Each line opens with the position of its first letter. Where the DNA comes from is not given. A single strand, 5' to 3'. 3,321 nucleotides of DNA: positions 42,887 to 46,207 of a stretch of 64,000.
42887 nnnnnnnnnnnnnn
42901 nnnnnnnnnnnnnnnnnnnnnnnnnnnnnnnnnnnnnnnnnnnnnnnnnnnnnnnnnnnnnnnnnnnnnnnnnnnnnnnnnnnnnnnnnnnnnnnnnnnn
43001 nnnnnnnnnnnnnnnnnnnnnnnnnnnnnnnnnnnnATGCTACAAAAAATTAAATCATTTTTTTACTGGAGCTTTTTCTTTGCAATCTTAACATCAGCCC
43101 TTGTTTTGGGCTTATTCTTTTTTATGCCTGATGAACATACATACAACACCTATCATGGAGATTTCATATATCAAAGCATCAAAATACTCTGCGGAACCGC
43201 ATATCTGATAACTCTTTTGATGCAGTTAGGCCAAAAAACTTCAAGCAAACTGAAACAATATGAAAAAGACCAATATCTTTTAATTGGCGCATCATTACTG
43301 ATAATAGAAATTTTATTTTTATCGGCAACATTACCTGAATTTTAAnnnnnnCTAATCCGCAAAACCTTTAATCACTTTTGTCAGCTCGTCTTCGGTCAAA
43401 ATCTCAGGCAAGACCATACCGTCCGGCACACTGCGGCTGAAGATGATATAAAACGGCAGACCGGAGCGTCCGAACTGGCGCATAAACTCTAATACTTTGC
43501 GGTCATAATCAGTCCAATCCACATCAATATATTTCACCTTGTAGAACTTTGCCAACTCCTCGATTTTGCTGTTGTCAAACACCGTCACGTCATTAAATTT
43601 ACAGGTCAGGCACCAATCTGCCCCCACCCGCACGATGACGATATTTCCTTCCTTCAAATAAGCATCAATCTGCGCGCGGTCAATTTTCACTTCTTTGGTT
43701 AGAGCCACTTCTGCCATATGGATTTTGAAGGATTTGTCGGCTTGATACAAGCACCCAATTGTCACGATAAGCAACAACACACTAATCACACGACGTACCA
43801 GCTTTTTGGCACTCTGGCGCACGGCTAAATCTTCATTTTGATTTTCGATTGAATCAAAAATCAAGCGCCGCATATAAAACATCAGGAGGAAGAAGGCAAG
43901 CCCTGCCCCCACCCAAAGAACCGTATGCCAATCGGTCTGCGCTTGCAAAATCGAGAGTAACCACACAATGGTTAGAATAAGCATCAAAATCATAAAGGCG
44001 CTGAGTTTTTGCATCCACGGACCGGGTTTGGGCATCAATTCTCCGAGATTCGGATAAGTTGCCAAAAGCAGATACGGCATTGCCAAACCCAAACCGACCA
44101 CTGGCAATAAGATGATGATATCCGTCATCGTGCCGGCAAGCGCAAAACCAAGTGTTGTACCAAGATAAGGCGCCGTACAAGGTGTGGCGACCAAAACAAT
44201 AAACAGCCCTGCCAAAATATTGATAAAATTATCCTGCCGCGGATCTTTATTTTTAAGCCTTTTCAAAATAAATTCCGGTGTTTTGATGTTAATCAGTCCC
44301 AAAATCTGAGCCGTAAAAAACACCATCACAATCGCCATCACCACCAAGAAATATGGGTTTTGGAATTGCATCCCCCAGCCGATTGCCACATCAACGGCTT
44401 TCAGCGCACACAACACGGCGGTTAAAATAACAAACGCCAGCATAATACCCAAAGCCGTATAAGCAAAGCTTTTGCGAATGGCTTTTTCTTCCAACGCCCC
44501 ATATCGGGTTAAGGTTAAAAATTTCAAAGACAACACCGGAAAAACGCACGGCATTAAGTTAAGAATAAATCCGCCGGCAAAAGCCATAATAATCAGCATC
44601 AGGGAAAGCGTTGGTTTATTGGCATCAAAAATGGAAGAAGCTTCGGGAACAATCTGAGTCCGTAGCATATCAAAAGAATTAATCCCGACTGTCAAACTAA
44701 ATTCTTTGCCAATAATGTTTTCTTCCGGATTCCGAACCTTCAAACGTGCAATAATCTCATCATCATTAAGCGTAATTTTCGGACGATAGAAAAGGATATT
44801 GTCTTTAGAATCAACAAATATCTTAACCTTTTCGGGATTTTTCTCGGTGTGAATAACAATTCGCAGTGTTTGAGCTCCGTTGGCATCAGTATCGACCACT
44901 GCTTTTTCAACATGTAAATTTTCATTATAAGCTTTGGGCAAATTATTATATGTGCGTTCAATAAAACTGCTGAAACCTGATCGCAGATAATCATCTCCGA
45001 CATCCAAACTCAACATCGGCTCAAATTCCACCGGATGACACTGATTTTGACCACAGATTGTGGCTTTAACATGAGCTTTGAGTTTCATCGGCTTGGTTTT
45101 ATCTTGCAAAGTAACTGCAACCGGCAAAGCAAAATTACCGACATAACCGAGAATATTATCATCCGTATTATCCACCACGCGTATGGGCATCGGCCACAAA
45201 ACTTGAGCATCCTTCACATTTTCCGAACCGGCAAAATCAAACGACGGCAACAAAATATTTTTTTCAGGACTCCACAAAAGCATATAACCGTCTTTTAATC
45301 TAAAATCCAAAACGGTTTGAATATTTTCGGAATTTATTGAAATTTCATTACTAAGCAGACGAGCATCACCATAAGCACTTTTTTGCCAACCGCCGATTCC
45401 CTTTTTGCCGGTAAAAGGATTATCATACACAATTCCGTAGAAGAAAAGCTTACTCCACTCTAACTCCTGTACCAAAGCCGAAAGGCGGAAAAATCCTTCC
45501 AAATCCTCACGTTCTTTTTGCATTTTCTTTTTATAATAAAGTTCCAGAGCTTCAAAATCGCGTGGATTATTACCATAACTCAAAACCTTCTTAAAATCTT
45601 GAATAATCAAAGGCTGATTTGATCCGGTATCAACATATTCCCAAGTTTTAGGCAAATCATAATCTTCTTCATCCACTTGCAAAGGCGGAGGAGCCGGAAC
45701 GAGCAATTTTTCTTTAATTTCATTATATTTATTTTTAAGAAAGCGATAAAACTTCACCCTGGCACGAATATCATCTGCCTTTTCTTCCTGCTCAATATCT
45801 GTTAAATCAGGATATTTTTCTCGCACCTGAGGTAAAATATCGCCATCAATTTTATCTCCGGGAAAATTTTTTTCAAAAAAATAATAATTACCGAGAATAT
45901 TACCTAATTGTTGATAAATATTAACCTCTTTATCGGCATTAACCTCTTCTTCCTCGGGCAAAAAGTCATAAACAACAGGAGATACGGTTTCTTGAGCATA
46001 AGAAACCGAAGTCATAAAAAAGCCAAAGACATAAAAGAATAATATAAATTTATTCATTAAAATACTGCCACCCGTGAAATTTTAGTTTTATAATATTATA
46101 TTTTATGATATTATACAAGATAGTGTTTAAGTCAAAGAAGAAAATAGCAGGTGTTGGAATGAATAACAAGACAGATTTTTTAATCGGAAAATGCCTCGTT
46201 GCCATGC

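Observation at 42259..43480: Recombination scar: a diverged duplicate of the dsbD 3' end fused at a 9-bp microhomology to a 62-bp internal fragment of the toxin-like gene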

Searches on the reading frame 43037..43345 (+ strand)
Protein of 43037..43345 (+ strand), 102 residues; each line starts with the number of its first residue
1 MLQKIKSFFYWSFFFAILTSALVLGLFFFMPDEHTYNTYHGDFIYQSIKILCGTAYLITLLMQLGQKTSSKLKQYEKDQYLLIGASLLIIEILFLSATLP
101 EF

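Call 7: search_protein_families(library=pfam, proteins=[window:43037-43345:+], max_evalue=0.1)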
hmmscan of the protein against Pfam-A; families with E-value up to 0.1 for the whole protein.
window:43037-43345:+ (102 aa): 1 family
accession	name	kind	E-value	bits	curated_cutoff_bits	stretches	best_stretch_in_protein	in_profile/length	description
PF12036.14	DUF3522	-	0.041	14.4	29.3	0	45-98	120-171/188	Protein of unknown function (DUF3522)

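Call 23: find_encoding_contigs(protein=window:43037-43345:+, flank=5000, max_places=10)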
Protein window:43037-43345:+ (102 aa): 23 contigs read that carry it; 10 places shown.
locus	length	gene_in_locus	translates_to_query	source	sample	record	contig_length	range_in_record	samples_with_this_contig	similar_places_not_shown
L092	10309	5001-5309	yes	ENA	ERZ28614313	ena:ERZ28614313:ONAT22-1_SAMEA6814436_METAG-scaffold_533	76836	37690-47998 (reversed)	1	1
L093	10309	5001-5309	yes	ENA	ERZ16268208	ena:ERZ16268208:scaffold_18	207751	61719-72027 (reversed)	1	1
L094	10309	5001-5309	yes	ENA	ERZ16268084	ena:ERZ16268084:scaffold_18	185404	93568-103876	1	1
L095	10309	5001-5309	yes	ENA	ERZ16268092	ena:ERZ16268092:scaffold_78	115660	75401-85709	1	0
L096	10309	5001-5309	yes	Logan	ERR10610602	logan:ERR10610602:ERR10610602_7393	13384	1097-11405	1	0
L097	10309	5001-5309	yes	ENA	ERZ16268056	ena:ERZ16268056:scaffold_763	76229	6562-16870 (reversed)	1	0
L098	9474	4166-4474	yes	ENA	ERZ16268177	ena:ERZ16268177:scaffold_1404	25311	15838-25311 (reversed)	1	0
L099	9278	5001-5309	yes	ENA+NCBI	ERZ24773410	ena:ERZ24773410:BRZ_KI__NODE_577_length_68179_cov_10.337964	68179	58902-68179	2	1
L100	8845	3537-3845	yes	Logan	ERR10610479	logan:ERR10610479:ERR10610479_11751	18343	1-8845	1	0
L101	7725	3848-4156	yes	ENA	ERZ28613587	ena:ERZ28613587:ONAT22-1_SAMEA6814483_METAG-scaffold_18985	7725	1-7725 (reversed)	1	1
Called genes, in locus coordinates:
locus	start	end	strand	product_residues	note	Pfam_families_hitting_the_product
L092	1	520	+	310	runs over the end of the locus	PF02401:LYTB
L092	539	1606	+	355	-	PF04326:SLFN_AlbA_2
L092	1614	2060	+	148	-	PF00075:RNase_H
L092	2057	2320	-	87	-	-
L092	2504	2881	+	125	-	-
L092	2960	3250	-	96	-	-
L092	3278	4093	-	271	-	PF01471:PG_binding_1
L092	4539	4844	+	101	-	-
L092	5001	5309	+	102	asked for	-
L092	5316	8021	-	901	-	PF11412:DsbD_N, PF28432:DUF8393, PF02683:DsbD_TM, PF13899:Thioredoxin_7 (weak)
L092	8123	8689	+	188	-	PF02622:DUF179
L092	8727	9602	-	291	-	-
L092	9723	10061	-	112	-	PF01187:MIF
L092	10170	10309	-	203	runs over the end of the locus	-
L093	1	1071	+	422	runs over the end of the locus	PF00675:Peptidase_M16, PF05193:Peptidase_M16_C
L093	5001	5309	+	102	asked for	-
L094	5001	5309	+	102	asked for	-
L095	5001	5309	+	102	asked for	-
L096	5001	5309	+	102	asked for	-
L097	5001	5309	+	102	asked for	-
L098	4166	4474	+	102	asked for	-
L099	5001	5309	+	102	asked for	-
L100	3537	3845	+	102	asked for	-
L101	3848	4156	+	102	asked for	-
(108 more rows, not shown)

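Call 44: search_protein_families(library=ncbifam, proteins=[window:43037-43345:+], max_evalue=0.1)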
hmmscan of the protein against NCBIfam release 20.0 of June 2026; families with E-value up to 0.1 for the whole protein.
window:43037-43345:+ (102 aa): 0 families
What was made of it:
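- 43037..43345 (+): 102-aa predicted membrane protein, convergent with dsbD. Candidate immunity partner of the adjacent 134-aa module. No family hit (calls 7, 44).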

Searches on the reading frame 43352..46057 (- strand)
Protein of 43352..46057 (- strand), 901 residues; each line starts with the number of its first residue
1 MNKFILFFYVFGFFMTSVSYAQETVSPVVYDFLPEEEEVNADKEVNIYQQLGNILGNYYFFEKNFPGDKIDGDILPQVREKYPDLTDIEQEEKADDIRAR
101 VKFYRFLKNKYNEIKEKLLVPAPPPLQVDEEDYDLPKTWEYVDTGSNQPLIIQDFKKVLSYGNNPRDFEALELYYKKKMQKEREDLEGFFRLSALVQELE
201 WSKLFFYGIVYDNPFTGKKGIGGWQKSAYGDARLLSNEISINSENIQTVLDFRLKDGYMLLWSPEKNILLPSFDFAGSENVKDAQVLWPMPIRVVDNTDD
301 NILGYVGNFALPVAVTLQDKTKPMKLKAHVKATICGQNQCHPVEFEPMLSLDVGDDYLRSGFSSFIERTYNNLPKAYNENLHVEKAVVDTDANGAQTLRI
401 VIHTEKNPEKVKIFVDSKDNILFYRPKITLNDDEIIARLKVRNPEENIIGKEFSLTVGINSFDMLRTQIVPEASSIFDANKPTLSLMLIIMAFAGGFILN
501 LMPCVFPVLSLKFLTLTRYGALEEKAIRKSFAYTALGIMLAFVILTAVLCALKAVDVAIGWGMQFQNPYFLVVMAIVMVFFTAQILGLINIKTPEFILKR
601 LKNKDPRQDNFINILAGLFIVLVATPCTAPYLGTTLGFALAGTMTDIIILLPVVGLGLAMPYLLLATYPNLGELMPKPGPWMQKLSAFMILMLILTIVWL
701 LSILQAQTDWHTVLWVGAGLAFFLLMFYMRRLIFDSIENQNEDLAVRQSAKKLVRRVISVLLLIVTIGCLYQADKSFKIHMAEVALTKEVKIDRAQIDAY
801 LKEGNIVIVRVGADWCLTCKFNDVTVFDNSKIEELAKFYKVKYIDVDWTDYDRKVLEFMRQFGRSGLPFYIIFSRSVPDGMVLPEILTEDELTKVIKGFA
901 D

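Call 7: search_protein_families(library=pfam, proteins=[window:43352-46057:-], max_evalue=0.1)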
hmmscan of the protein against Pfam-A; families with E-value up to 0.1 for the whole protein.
window:43352-46057:- (901 aa): 3 families
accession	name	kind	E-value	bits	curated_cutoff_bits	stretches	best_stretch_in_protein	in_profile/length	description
PF02683.22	DsbD_TM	-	1.4e-17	64.2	27.1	1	487-702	2-216/219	Cytochrome C biogenesis protein transmembrane domain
PF11412.14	DsbD_N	-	2.2e-08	34.5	25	1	240-343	14-110/119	Thiol:disulfide interchange protein DsbD, N-terminal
PF13899.12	Thioredoxin_7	-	2.2e-07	31.4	27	1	802-873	15-81/83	Thioredoxin-like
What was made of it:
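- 43352..46057 (-): dsbD (901 aa), resident gene. Its last 129 nt plus 4 nt beyond the stop form repeat D1a (43348-43480). Pfam DsbD_N, DsbD_TM and Thioredoxin_7 (call 7).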

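Call 10: find_related_loci(query=window:43352-46057:-, collection=genome_contigs, flank=10000)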
Query window:43352-46057:- (901 aa) in genome_contigs; peptide patterns used: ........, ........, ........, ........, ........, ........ (x = any residue, [..] = any of these).
408 stretches matched a pattern; 347 encode a relative of the query (tblastn E <= 1e-3); the best 80 are kept; 79 distinct loci.
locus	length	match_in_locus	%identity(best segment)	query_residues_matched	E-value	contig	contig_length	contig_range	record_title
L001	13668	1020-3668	86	19-901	0e+0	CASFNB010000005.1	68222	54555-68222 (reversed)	uncultured proteobacterium isolate A1_L3_371371_idba_bin.16 genome assembly, contig: A1_L3_371371_idba_bin.16.fa_scaffol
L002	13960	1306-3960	85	19-901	0e+0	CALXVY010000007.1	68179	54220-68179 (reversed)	MAG: uncultured Alphaproteobacteria bacterium isolate BRZ_KI__bin16 genome assembly, contig: BRZ_KI__NODE_577_length_681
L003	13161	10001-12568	86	46-901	0e+0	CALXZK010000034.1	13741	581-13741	MAG: uncultured Alphaproteobacteria bacterium isolate BRZ_QR__bin60 genome assembly, contig: BRZ_QR__NODE_5222_length_13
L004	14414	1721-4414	80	1-901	0e+0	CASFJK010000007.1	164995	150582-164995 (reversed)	uncultured proteobacterium isolate B12_L1_324324_idba_bin.34 genome assembly, contig: B12_L1_324324_idba_bin.34.fa_scaff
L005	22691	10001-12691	74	1-901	0e+0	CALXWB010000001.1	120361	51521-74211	MAG: uncultured Alphaproteobacteria bacterium isolate BRZ_AT__bin33 genome assembly, contig: BRZ_AT__NODE_222_length_120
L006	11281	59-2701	57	21-900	0e+0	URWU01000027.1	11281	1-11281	uncultured Alphaproteobacteria bacterium isolate UMGS1426 genome assembly, contig: NODE_617_length_11281_cov_4.860859, w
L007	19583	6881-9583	84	1-901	0e+0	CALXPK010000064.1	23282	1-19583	MAG: uncultured Alphaproteobacteria bacterium isolate E04__bin53 genome assembly, contig: E04__k127_7039795, whole genom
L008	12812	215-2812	50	36-901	0e+0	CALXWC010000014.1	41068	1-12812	MAG: uncultured Alphaproteobacteria bacterium isolate BRZ_QQ__bin19 genome assembly, contig: BRZ_QQ__NODE_986_length_410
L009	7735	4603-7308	50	1-900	0e+0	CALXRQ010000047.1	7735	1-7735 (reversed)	MAG: uncultured Alphaproteobacteria bacterium isolate BRZ_KF__bin25 genome assembly, contig: BRZ_KF__NODE_15200_length_7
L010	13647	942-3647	50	1-900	0e+0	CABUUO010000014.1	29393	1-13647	MAG TPA_asm: uncultured proteobacterium isolate MGYG-HGUT-04400 genome assembly, contig: GUT_GENOME272660_14, whole geno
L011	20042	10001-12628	56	28-901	0e+0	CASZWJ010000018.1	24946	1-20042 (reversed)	MAG: uncultured Alphaproteobacteria bacterium isolate extra-SRR5580761.40_1677796859 genome assembly, contig: NODE_1800_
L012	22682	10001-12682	39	1-897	0e+0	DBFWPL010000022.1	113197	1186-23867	MAG TPA_asm: Alphaproteobacteria bacterium isolate MAG7984 contig22, whole genome shotgun sequence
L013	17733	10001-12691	41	1-900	0e+0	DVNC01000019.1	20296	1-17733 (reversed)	MAG TPA_asm: Candidatus Scatocola faecipullorum isolate ChiW3-316 ChiW3__C49927_L20296_SRR5506726, whole genome shotgun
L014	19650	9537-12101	39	42-901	0e+0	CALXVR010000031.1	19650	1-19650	MAG: uncultured Alphaproteobacteria bacterium isolate BRZ_SB__bin123 genome assembly, contig: BRZ_SB__NODE_4206_length_1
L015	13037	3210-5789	40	40-901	0e+0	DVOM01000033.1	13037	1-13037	MAG TPA_asm: Candidatus Scatocola faecigallinarum isolate 2846 CHK22__C190908_L13037_ERR2241687, whole genome shotgun se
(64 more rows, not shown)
